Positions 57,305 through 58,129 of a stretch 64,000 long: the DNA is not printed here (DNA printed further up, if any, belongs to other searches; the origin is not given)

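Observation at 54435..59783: WYL-regulator-led operon: GYF-membrane protein, unknown 154-aa protein and an MmeI-like type IIL RM enzyme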

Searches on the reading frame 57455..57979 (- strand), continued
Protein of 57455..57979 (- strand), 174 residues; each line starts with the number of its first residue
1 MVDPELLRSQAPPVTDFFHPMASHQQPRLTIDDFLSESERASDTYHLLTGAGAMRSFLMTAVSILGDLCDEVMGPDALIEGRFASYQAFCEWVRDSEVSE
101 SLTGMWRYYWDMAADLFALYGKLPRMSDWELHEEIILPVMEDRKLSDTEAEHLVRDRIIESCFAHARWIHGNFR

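Call 32: predict_structure(alignment_id=A1)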
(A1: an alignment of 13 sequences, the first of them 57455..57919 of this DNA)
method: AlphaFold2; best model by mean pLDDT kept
length: 154 residues; sequences in the alignment: 13
mean_pLDDT: 87.4   pTM: 0.83
mean pLDDT of the five models: 87.4, 87.1, 86.9, 86.6, 86.0
residues with pLDDT >= 90: 99; 70-90: 39; 50-70: 9; < 50: 7
segments of 3 or more residues with pLDDT < 50: 1-7
pLDDT, mean of each block of 10 residues (from residue 1): 49 92 96 95 96 82 90 81 83 95 92 91 90 95 93 67
secondary structure, 60 per line:
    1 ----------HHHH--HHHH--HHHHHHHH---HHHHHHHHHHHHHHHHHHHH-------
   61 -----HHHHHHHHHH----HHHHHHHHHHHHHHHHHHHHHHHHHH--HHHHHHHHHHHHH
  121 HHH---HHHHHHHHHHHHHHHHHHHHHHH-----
elements in order: H11-14 H17-20 H23-30 H34-53 H66-75 H80-105 H108-123 H127-149

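Call 38: fold_search(model_id=the predicted structure, library=pdb)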
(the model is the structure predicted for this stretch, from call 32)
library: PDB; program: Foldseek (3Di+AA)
matches with E <= 10: 69; with E <= 0.001: 0
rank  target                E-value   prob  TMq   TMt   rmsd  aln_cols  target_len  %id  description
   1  6kcr_A                6.9e-01  0.60  0.35  0.32  12.6       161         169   16  X-ray structure of the MtlR-HPr complex from Escherichia coli (released 2019-10-09)
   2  6kcr_C                1.0e+00  0.66  0.41  0.39  11.4       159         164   14  X-ray structure of the MtlR-HPr complex from Escherichia coli (released 2019-10-09)
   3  3brj_D                1.7e+00  0.28  0.34  0.32  12.1       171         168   14  Crystal structure of mannitol operon repressor (MtlR) from Vibrio parahaemolyticus RIMD 2210633 (released 2008-01-15)
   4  7l7v_F                2.5e+00  0.13  0.25  0.32  14.2       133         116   12  Crystal structure of Arabidopsis NRG1.1 CC-R domain K94E/K96E/R99E/K100E/R103E/K106E/K110E mutant (released 2021-06-16)
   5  6xyn                  3.4e+00  0.06  0.20  0.20  17.0       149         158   16  Crystal structure of a proteolytic fragment of NarQ comprising sensor and TM domains (released 2020-03-04)
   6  1b5l                  3.8e+00  0.10  0.24  0.24  15.4       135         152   11  OVINE INTERFERON TAU (released 1999-05-18)
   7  3brj_A                4.2e+00  0.21  0.41  0.38   9.3       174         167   14  Crystal structure of mannitol operon repressor (MtlR) from Vibrio parahaemolyticus RIMD 2210633 (released 2008-01-15)
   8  7zjl_B                4.4e+00  0.03  0.19  0.03  22.6       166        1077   13  Delta SARS-CoV-2 spike protein in complex with REGN10987 Fab homologue. (released 2023-04-19)
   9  2q00_B                4.6e+00  0.15  0.36  0.42   6.2       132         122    9  Crystal structure of the P95883_SULSO protein from Sulfolobus solfataricus. NESG target SsR10. (released 2007-05-29)
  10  3brj_B                4.8e+00  0.30  0.46  0.43   6.6       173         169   10  Crystal structure of mannitol operon repressor (MtlR) from Vibrio parahaemolyticus RIMD 2210633 (released 2008-01-15)
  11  3c8g_A                4.8e+00  0.11  0.32  0.30  14.3       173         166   14  Crystal structure of a possible transciptional regulator YggD from Shigella flexneri 2a str. 2457T (released 2008-02-19)
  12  7zc6_A                5.1e+00  0.08  0.26  0.21  15.0       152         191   16  Na+ - translocating ferredoxin: NAD+ reductase (Rnf) of C. tetanomorphum (released 2022-09-28)
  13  7dr6_E                5.1e+00  0.04  0.19  0.16  13.0       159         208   11  PA28alpha-beta in complex with immunoproteasome (released 2021-01-20)
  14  7lwm_A                5.1e+00  0.04  0.19  0.04  24.3       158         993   16  Mink Cluster 5-associated SARS-CoV-2 spike protein (S-GSAS-D614G-delFV) in the 1-RBD up conformation (released 2021-03-31)
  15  7krr_B                5.1e+00  0.04  0.20  0.03  24.1       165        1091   14  Structural impact on SARS-CoV-2 spike protein by D614G substitution (released 2021-03-24)
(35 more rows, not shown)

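Call 39: fold_search(model_id=the predicted structure, library=viral)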
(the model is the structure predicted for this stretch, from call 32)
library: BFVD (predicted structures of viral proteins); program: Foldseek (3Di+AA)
matches with E <= 10: 52; with E <= 0.001: 0
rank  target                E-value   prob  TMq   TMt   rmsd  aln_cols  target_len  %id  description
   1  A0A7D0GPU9            1.5e+00  0.12  0.23  0.18  16.5       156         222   12  (no name in the UniProt tables at hand)
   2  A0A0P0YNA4            1.9e+00  0.05  0.16  0.13  23.1       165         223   12  (no name in the UniProt tables at hand)
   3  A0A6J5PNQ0            2.3e+00  0.06  0.17  0.11  16.5       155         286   14  Phage head morphogenesis domain containing protein [uncultured Caudovirales phage]
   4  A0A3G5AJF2            2.4e+00  0.12  0.25  0.10  14.0       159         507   10  ATPase AAA-type core domain-containing protein [Solivirus sp.]
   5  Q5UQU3                2.5e+00  0.08  0.16  0.05  11.7       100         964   15  Uncharacterized protein R349 [Acanthamoeba polyphaga mimivirus]
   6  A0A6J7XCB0            4.3e+00  0.06  0.21  0.20  21.7       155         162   14  Uncharacterized protein [uncultured Caudovirales phage]
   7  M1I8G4                4.3e+00  0.04  0.17  0.14  22.5       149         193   13  (no name in the UniProt tables at hand)
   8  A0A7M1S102            4.5e+00  0.05  0.19  0.11  15.6       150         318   11  Uncharacterized protein [uncultured phage cr271_1]
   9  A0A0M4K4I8            4.5e+00  0.03  0.15  0.17  20.4       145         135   12  (no name in the UniProt tables at hand)
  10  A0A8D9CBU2            4.7e+00  0.02  0.16  0.11  17.8       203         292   15  Uncharacterized protein [uncultured marine phage]
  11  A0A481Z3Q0            5.4e+00  0.06  0.24  0.20  19.2       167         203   11  Uncharacterized protein [Pithovirus LCPAC104]
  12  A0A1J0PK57            5.7e+00  0.04  0.21  0.07  17.7       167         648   15  (no name in the UniProt tables at hand)
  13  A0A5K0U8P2            5.7e+00  0.02  0.15  0.10  15.2       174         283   17  Uncharacterized protein [Yasminevirus sp. GU-2018]
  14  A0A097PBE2            6.0e+00  0.03  0.18  0.20  21.2       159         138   11  Uncharacterized protein [Delftia phage RG-2014]
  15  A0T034                6.3e+00  0.08  0.31  0.22  11.4       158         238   14  (no name in the UniProt tables at hand)
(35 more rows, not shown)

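Call 41: search_protein_families(library=phrogs, proteins=[window:57455-57919:-, L090:7748-7936:+, L090:7933-8286:+], max_evalue=0.01)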
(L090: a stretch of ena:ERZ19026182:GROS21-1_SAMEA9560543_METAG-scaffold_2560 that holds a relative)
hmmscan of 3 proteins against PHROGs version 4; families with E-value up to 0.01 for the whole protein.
window:57455-57919:- (154 aa): 0 families

L090:7748-7936:+ (62 aa): 0 families

L090:7933-8286:+ (117 aa): 0 families

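Call 42: search_protein_families(library=ncbifam, proteins=[window:57455-57919:-, L090:7748-7936:+, L090:7933-8286:+], max_evalue=0.01)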
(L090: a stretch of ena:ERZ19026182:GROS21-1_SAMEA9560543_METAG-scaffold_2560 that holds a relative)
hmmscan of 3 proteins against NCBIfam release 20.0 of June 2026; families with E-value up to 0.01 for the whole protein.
window:57455-57919:- (154 aa): 0 families

L090:7748-7936:+ (62 aa): 1 family
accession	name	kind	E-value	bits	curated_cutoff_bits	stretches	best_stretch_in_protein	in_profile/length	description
NF003214.0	PRK04179.1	equivalog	0.0007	19.4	71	1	27-54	13-38/62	50S ribosomal protein L37e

L090:7933-8286:+ (117 aa): 0 families

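Call 68: search_protein_representatives(alignment_id=A1)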
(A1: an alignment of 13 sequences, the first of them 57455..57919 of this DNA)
Query: 13 sequences, 155 profile positions. Proteins with E-value up to 0.001 (for the whole library): 21; up to 1e-10: 8; up to 1e-30: 6. The best 21 are listed.
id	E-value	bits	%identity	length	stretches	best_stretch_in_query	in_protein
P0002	3.3e-76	270.7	-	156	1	4-154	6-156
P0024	1.1e-55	204.0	-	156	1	11-153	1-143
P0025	1.3e-48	181.1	-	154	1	10-153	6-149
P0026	4.4e-41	156.6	-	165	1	17-153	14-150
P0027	5.9e-40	152.9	-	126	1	45-154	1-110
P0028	3.4e-34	134.2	-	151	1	13-153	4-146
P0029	1.9e-12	63.6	-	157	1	28-130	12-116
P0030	4.4e-11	59.1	-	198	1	26-137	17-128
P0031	1.3e-08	51.1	-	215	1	29-127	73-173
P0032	5.1e-08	49.2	-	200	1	30-131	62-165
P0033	2.6e-07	46.9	-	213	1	22-122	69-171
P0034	5.9e-07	45.7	-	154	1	22-143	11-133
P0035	4.9e-06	42.7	-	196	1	30-151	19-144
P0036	4.7e-05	39.6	-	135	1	30-134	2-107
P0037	8.3e-05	38.8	-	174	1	26-118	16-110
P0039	2.4e-04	37.3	-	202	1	22-115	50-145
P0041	4.0e-04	36.5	-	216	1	29-143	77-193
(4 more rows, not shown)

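Call 69: search_protein_families(library=pfam, proteins=[P0029, P0030, P0031, P0032, P0033, P0034, P0035, P0037, P0039, P0041], max_evalue=0.01)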
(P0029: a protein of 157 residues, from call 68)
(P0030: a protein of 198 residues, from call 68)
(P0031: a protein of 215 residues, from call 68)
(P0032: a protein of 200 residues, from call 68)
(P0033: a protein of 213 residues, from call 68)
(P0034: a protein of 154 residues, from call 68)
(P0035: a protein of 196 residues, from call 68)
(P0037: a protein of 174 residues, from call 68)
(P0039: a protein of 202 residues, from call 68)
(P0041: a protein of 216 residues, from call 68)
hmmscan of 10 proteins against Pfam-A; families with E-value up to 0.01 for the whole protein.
P0029 (157 aa): 0 families

P0030 (198 aa): 0 families

P0031 (215 aa): 0 families

P0032 (200 aa): 0 families

P0033 (213 aa): 0 families

P0034 (154 aa): 0 families

P0035 (196 aa): 0 families

P0037 (174 aa): 0 families

P0039 (202 aa): 0 families

P0041 (216 aa): 0 families
